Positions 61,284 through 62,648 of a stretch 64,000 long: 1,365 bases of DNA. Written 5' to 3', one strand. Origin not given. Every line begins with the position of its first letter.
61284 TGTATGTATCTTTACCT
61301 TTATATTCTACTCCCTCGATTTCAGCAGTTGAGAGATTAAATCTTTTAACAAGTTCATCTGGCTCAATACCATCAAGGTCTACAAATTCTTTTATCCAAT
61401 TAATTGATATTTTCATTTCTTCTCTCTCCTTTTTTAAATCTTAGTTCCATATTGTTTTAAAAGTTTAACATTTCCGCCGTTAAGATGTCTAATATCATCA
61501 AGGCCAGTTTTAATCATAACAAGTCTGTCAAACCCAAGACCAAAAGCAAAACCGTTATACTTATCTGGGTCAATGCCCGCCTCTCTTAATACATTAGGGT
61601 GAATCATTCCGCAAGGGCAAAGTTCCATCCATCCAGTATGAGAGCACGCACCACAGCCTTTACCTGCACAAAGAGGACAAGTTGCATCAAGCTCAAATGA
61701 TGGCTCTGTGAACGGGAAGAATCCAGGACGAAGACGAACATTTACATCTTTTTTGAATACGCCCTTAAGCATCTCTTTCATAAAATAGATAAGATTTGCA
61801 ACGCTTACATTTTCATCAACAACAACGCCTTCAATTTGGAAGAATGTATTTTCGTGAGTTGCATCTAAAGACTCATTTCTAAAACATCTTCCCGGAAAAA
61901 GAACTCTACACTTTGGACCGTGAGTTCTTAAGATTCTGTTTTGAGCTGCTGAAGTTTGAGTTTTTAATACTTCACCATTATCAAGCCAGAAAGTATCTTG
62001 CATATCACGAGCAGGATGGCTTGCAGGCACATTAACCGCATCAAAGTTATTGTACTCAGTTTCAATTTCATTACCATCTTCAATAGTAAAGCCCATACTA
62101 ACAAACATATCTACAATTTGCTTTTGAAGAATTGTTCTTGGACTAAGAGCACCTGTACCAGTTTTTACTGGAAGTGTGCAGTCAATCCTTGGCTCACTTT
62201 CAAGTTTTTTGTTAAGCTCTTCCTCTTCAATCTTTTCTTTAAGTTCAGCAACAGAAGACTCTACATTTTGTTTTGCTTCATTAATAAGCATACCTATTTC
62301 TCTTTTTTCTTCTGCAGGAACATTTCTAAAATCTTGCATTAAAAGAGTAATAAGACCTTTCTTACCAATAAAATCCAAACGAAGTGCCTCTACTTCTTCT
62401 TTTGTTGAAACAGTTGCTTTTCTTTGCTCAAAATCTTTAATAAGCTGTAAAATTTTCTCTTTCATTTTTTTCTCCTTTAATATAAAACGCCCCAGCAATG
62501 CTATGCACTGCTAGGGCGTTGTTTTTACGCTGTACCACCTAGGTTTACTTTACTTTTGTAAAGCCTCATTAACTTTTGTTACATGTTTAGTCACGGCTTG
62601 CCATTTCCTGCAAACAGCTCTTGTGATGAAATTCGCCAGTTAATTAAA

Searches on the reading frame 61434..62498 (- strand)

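Call 12: search_protein_families(library=pfam, proteins=[window:61434-62498:-], max_evalue=0.001)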
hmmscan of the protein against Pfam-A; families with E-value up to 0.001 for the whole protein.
window:61434-62498:- (354 aa): 3 families
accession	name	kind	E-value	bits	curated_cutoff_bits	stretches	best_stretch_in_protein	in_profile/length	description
PF01409.25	tRNA-synt_2d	-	1.5e-83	280.5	19.8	1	105-350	2-246/246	tRNA synthetases class II core domain (F)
PF02912.23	Phe_tRNA-synt_N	-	4.8e-21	74.9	22.3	1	32-99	2-69/69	Aminoacyl tRNA synthetase class II, N-terminal domain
PF00152.25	tRNA-synt_2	-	2.1e-06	27.5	25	0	203-251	98-144/308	tRNA synthetases class II (D, K and N)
